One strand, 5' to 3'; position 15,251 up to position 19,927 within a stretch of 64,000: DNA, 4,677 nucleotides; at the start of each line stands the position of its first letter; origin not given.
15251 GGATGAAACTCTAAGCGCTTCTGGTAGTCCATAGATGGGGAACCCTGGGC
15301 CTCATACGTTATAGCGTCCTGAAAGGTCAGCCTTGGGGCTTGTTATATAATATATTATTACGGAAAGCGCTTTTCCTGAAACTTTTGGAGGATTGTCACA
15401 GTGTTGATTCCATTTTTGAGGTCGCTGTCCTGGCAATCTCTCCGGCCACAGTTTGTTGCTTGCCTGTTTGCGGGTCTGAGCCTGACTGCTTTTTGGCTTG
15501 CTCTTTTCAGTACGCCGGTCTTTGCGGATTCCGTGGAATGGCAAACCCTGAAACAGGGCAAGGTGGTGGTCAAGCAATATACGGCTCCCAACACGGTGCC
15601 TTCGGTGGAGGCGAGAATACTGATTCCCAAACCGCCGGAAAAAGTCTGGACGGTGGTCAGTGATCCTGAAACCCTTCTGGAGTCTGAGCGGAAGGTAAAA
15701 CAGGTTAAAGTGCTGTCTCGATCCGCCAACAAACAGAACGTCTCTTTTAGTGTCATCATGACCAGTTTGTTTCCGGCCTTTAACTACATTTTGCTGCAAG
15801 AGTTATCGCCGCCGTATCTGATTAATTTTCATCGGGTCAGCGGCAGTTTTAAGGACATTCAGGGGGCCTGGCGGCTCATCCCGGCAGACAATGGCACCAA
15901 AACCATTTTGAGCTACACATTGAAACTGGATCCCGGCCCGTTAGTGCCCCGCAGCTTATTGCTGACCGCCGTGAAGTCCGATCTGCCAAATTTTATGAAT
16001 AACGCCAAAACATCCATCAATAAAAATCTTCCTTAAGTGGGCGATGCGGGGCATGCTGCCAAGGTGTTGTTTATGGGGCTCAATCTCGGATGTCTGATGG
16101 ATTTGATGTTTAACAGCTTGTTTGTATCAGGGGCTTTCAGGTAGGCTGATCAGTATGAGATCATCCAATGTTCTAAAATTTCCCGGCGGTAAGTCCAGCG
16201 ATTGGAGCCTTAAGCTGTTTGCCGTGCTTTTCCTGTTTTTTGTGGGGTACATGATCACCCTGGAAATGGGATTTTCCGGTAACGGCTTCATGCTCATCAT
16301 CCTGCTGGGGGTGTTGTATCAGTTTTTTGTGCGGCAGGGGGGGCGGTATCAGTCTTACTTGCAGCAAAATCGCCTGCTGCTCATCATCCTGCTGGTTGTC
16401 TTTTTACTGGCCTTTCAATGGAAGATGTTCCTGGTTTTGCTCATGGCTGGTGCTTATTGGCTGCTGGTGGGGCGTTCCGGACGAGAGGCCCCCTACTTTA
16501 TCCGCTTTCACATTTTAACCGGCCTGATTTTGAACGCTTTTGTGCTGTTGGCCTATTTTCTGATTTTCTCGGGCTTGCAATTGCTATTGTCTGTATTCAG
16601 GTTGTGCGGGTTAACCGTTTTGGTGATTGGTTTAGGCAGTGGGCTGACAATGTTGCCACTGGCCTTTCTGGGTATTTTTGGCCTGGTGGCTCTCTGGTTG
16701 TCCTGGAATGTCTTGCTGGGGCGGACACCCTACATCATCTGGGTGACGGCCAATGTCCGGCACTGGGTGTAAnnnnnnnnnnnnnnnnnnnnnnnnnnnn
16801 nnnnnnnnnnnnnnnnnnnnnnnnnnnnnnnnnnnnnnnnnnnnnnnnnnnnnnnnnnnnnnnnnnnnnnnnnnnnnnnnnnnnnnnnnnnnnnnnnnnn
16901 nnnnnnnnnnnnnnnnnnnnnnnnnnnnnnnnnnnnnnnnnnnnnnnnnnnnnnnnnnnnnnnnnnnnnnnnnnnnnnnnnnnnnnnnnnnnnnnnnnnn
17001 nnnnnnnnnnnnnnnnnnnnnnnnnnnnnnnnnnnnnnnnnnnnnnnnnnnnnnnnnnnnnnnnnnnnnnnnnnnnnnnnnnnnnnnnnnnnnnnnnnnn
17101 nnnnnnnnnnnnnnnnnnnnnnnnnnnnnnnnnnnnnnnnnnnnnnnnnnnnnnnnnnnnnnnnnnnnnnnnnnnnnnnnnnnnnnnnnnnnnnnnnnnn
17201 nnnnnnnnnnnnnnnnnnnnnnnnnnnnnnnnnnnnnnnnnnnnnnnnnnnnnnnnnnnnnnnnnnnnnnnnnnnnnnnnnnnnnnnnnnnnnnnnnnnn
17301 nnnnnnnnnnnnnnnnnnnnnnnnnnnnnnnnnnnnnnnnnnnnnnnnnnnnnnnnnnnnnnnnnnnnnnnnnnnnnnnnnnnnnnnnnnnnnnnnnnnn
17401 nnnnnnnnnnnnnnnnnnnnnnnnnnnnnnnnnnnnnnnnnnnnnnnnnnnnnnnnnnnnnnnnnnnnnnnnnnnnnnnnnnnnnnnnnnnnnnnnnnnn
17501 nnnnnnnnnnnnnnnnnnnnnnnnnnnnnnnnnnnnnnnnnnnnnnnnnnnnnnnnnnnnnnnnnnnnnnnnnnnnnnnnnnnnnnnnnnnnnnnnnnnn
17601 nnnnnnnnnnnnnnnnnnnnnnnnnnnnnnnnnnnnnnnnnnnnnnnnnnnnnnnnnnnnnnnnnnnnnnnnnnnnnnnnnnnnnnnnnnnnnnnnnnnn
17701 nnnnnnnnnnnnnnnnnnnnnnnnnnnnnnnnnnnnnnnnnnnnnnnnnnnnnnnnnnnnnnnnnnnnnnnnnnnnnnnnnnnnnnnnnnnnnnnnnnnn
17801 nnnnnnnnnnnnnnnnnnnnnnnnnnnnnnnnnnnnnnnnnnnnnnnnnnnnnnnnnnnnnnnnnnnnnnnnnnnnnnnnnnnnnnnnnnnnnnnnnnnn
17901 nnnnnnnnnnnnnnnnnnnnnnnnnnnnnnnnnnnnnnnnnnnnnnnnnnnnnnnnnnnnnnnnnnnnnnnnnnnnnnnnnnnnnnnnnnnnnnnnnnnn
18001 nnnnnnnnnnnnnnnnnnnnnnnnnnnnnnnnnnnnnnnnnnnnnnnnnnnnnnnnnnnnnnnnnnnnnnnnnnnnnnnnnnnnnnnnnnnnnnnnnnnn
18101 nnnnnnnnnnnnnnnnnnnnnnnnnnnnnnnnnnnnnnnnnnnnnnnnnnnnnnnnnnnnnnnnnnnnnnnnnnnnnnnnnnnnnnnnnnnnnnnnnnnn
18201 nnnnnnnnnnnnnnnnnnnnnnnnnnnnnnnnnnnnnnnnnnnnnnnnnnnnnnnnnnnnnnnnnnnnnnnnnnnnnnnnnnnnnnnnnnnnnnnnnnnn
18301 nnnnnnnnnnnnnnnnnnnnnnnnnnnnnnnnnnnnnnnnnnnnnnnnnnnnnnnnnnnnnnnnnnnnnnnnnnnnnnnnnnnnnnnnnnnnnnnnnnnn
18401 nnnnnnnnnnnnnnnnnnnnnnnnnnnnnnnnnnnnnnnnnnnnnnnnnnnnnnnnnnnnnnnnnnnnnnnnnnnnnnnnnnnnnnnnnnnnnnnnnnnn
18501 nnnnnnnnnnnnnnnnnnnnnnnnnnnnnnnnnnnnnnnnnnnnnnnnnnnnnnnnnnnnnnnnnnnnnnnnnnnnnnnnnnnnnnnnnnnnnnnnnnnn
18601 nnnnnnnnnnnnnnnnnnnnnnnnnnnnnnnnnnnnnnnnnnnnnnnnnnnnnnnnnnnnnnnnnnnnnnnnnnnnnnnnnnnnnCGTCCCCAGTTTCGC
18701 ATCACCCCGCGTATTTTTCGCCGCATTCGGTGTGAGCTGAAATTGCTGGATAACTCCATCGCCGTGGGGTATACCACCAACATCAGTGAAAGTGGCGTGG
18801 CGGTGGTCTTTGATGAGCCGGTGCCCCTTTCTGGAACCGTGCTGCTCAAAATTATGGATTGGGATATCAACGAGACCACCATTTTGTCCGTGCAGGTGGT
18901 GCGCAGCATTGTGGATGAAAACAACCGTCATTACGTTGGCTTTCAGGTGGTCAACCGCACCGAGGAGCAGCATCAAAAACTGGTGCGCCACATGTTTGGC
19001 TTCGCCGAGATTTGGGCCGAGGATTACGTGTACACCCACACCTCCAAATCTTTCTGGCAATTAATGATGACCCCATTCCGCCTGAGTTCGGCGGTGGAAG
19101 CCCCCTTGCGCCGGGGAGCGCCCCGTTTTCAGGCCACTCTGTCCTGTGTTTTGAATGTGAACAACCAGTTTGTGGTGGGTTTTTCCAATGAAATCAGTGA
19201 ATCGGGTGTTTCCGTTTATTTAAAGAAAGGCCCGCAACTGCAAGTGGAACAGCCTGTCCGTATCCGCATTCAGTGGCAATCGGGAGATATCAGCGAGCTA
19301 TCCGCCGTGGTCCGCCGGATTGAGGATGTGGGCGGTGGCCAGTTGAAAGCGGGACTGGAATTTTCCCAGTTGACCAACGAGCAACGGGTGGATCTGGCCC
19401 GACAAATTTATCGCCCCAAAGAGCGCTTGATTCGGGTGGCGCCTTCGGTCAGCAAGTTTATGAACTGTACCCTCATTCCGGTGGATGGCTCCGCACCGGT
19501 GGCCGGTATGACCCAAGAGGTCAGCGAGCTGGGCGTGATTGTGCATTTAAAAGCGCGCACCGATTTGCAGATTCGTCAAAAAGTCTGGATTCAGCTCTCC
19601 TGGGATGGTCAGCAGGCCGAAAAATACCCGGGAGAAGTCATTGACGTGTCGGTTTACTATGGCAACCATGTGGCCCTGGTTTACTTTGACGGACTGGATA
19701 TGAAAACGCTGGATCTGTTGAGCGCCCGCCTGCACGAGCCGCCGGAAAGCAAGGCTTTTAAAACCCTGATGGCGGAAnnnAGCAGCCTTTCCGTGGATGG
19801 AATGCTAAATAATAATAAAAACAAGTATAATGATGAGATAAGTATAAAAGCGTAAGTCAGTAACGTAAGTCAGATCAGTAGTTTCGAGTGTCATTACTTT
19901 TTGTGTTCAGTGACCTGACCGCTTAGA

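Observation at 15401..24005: BcsA-like synthase with three tandem PilZ domains plus a BcsC-like TPR/porin, but no BcsB or BcsZ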

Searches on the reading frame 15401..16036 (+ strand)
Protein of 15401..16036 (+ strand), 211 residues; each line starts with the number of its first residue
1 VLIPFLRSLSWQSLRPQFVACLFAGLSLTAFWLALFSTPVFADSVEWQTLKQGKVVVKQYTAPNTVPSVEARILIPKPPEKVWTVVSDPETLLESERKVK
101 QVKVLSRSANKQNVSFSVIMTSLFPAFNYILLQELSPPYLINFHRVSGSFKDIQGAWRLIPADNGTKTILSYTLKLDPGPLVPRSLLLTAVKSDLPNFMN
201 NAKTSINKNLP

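Call 7: search_protein_families(library=pfam, proteins=[window:15401-16036:+], max_evalue=0.01)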
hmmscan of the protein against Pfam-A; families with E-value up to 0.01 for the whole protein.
window:15401-16036:+ (211 aa): 2 families
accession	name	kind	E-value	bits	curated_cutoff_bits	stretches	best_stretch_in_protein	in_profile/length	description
PF03364.25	Polyketide_cyc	-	6.6e-15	55.9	23.4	1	75-201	1-124/126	Polyketide cyclase / dehydrase and lipid transport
PF10604.15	Polyketide_cyc2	-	1.9e-10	41.7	27.4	1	68-203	3-138/142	Polyketide cyclase / dehydrase and lipid transport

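Call 8: search_protein_families(library=ncbifam, proteins=[window:15401-16036:+], max_evalue=0.01)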
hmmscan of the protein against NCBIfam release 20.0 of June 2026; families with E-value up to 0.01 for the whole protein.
window:15401-16036:+ (211 aa): 0 families

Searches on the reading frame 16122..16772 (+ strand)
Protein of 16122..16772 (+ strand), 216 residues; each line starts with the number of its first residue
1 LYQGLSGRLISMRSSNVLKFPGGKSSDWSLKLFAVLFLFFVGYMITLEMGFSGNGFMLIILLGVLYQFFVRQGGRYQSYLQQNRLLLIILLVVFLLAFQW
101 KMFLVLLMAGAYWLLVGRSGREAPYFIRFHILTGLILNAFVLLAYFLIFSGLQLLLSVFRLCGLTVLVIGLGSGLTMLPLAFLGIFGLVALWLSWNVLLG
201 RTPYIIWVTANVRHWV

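Call 7: search_protein_families(library=pfam, proteins=[window:16122-16772:+], max_evalue=0.01)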
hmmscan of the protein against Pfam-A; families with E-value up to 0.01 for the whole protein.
window:16122-16772:+ (216 aa): 0 families

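Call 8: search_protein_families(library=ncbifam, proteins=[window:16122-16772:+], max_evalue=0.01)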
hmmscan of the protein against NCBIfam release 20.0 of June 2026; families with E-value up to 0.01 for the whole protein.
window:16122-16772:+ (216 aa): 0 families

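Call 98: search_protein_families(library=pfam, alignment_id=A4, max_evalue=10)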
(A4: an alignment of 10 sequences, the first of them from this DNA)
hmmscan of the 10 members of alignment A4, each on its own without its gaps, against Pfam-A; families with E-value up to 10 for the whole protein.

A. member 1, seq(205 aa): 1 family
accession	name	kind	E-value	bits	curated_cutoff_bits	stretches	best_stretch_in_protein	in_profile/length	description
PF05739.25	SNARE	-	6.6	7.2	26.8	1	65-85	27-47/53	SNARE domain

B. families by the number of members that match (of 10 scanned): 9 families
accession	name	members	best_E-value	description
PF16166.10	TIC20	3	0.0072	Chloroplast import apparatus Tic20-like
PF11911.13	DUF3429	1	0.022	Protein of unknown function (DUF3429)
PF06522.17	B12D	1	0.24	NADH-ubiquinone reductase complex 1 MLRQ subunit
PF09843.14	DUF2070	1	0.33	Predicted membrane protein (DUF2070)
PF23809.1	Phage_holin_9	1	1.4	Bacteriophage holin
PF23676.1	YnaM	1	1.5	Protein YnaM-like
PF03208.24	PRA1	1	2.8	PRA1 family protein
PF10762.14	DUF2583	1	3.1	Protein of unknown function (DUF2583)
PF05739.25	SNARE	1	6.6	SNARE domain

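Call 99: search_solved_structures(query=A4, max_evalue=10)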
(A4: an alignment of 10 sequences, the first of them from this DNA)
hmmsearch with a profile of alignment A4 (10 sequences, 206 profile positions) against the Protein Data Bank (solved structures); distinct sequences matched with E-value up to 10: 0.

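Call 100: find_homologous_proteins(query=A4, max_evalue=0.001)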
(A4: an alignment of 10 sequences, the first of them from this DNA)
Query A4 (10 sequences) (205 aa, profile of the alignment): 22 proteins with E <= 0.001 among 8000 candidates.
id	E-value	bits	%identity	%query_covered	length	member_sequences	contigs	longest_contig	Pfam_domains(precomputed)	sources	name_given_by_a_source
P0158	6.6e-80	286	56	98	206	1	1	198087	-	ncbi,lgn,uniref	ncbi:hypothetical protein [Vampirovibrio sp.]|uniref:hypothetical protein n=1 Tax=Vampirovibrio sp. 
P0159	1.5e-77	278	53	99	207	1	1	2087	-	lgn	-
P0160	1.7e-77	278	54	99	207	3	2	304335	-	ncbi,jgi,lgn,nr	ncbi:MAG: hypothetical protein K0Q50_2895 [Vampirovibrio sp.]|jgi:hypothetical protein|nr:hypothetic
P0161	3.0e-77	277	58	100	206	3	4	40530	-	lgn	-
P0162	5.0e-77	276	58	100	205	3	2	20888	-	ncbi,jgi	jgi:hypothetical protein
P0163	9.1e-77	276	52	100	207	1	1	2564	-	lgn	-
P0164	9.7e-77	276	58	100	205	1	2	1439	-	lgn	-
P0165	1.5e-75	272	56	100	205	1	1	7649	-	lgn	-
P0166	4.9e-74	267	91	100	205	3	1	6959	-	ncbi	-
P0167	5.2e-74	267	88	100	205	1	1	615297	-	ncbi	-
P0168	5.7e-74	267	55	100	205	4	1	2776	-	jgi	jgi:hypothetical protein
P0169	8.2e-74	266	55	100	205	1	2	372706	-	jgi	jgi:hypothetical protein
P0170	1.2e-72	262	55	100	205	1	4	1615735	-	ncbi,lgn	-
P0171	1.7e-72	262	83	100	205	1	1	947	-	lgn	-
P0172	1.1e-71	259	56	99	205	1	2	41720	-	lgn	-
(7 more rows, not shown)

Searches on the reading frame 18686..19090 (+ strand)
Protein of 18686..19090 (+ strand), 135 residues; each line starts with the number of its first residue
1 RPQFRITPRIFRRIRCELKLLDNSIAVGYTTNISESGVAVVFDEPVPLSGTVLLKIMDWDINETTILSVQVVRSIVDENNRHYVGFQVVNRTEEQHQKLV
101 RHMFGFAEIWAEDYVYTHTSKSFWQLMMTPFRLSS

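Call 9: search_protein_families(library=pfam, proteins=[window:18686-19090:+], max_evalue=10)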
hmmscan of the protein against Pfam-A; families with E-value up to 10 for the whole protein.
seq(135 aa): 2 families
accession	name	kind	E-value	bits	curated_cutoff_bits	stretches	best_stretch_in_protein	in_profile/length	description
PF07238.19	PilZ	-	1.4e-11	45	22.5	1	5-105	3-102/102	PilZ domain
PF16095.11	COR-A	-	0.11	12.8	35.3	1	87-133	80-125/143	C-terminal of Roc, COR-A domain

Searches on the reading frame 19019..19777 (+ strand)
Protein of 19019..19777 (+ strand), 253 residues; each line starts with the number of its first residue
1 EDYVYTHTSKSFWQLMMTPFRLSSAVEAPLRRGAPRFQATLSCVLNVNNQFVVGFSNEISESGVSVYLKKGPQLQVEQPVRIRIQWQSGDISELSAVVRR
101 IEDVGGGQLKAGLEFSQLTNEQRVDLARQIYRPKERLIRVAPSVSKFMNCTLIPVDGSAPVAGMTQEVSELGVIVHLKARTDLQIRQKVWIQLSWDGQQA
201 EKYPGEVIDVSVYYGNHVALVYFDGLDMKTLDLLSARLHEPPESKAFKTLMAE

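Call 61: predict_structure(alignment_id=A3)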
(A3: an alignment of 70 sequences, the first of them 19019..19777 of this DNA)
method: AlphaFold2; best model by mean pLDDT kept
length: 253 residues; sequences in the alignment: 70
mean_pLDDT: 88.0   pTM: 0.50
mean pLDDT of the five models: 88.0, 84.4, 84.2, 84.1, 82.4
residues with pLDDT >= 90: 163; 70-90: 59; 50-70: 26; < 50: 5
segments of 3 or more residues with pLDDT < 50: none
pLDDT, mean of each block of 10 residues (from residue 1): 70 89 70 78 96 96 95 95 94 97 96 96 92 59 84 96 93 94 95 91 96 93 92 89 64 48
secondary structure, 60 per line:
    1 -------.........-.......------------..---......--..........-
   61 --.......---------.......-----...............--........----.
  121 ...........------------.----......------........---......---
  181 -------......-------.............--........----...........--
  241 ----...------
elements in order: H8-16 H18-24 E42-47 E50-59 E63-69 E79-85 E91-105 E108-115 H120-131 E149-154 E161-168 E172-177 E188-193 E201-213 E216-223 H228-238

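Call 62: search_protein_representatives(protein=window:19019-19777:+)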
Query: 253 residues. Proteins with E-value up to 0.001 (for the whole library): 35; up to 1e-10: 12; up to 1e-30: 5. The best 35 are listed.
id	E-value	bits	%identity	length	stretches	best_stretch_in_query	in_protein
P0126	7.3e-69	248.1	44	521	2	1-252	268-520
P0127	1.1e-63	231.2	43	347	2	2-251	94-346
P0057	7.8e-49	182.6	36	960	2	8-238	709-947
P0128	2.7e-43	164.4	47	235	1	69-251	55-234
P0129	1.5e-41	158.7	36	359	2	13-239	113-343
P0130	8.6e-30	120.2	36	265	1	7-241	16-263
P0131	3.6e-23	98.5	44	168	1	106-250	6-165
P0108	7.2e-22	94.3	32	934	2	10-236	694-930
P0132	1.5e-18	83.4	31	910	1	12-243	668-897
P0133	3.8e-17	78.8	34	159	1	85-240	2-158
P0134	2.8e-12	62.9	43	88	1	140-227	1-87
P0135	4.6e-12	62.2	39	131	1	125-242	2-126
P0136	2.1e-10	56.8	29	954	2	12-214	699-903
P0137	3.4e-10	56.1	34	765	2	29-133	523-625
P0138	5.1e-10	55.5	26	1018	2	10-134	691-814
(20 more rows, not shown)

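Call 64: fold_search(model_id=the predicted structure, library=pdb)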
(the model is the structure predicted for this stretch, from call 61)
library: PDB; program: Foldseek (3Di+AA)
matches with E <= 10: 1160; with E <= 0.001: 41
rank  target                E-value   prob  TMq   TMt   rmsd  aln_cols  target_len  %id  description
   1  7mie                  1.0e-09  1.00  0.29  0.30  16.2       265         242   10  Crystal structure of the Borreliella burgdorferi PlzA protein in complex with c-di-GMP (released 2021-06-30)
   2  5vx6_A                2.8e-08  1.00  0.40  0.47   9.8       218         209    9  Structure of Bacillus subtilis Inhibitor of motility (MotI/DgrA) (released 2017-11-22)
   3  2rde_A                4.8e-08  1.00  0.36  0.39   8.5       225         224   10  Crystal structure of VCA0042 complexed with c-di-GMP (released 2007-10-30)
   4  2rde_B                6.9e-08  1.00  0.35  0.37   8.9       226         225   11  Crystal structure of VCA0042 complexed with c-di-GMP (released 2007-10-30)
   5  5vx6_B                9.5e-08  1.00  0.33  0.39  10.2       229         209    8  Structure of Bacillus subtilis Inhibitor of motility (MotI/DgrA) (released 2017-11-22)
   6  5y6f                  1.5e-07  1.00  0.35  0.39  10.0       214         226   14  Crystal structure of YcgR in complex with c-di-GMP from Escherichia coli (released 2018-07-18)
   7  5ejl                  3.6e-07  1.00  0.33  0.35  10.9       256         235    8  MrkH, A novel c-di-GMP dependence transcription regulatory factor. (released 2016-10-19)
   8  5ked_B                4.4e-07  1.00  0.31  0.35  15.3       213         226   11  Structure of the 2.65 Angstrom P2(1) crystal of K. pneumonia MrkH (released 2016-08-17)
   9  5kgo_A                6.0e-07  1.00  0.34  0.39  10.3       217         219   10  Structure of K. pneumonia MrkH-c-di-GMP complex (released 2016-08-17)
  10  5kec_D                6.4e-07  1.00  0.32  0.36  14.8       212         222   11  Structure of K. pneumonia MrkH in its apo state. (released 2016-08-17)
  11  5kec_A                7.9e-07  1.00  0.33  0.35  14.5       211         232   11  Structure of K. pneumonia MrkH in its apo state. (released 2016-08-17)
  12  1yln                  1.2e-06  1.00  0.30  0.33  14.3       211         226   11  The Crystal Structure of the Protein of Unknown Function VCA0042 from Vibrio cholerae O1 (released 2005-03-08)
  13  5ked_A                1.3e-06  1.00  0.32  0.34  17.1       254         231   12  Structure of the 2.65 Angstrom P2(1) crystal of K. pneumonia MrkH (released 2016-08-17)
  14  3kyg_A                1.7e-06  1.00  0.33  0.37   8.8       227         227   10  Crystal structure of VCA0042 (L135R) complexed with c-di-GMP (released 2010-04-14)
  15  3kyf                  2.1e-06  1.00  0.34  0.37   9.7       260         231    9  Crystal structure of P4397 complexed with c-di-GMP (released 2010-04-14)
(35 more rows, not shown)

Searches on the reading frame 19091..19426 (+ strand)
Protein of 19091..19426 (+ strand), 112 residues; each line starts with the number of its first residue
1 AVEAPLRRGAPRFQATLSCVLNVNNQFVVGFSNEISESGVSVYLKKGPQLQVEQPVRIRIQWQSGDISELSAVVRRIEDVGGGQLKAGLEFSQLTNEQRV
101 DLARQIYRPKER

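Call 9: search_protein_families(library=pfam, proteins=[window:19091-19426:+], max_evalue=10)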
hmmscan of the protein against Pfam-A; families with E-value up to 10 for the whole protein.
seq(112 aa): 2 families
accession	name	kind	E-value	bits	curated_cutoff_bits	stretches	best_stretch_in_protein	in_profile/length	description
PF07238.19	PilZ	-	2.5e-13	50.7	22.5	1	7-107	2-101/102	PilZ domain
PF20866.3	MdcG_N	-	0.041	14.4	24.4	1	54-102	18-64/77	Phosphoribosyl-dephospho-CoA transferase MdcG N-terminal domain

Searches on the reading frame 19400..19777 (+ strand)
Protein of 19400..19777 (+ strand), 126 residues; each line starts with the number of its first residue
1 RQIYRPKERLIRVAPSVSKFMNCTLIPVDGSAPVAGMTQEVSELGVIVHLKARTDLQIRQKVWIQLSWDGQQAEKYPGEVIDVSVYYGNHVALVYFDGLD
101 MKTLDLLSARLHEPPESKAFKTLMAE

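Call 9: search_protein_families(library=pfam, proteins=[window:19400-19777:+], max_evalue=10)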
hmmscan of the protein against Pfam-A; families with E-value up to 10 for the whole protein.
seq(126 aa): 1 family
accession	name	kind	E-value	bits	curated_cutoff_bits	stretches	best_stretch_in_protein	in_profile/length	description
PF07238.19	PilZ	-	0.028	15.2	22.5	1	29-107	18-96/102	PilZ domain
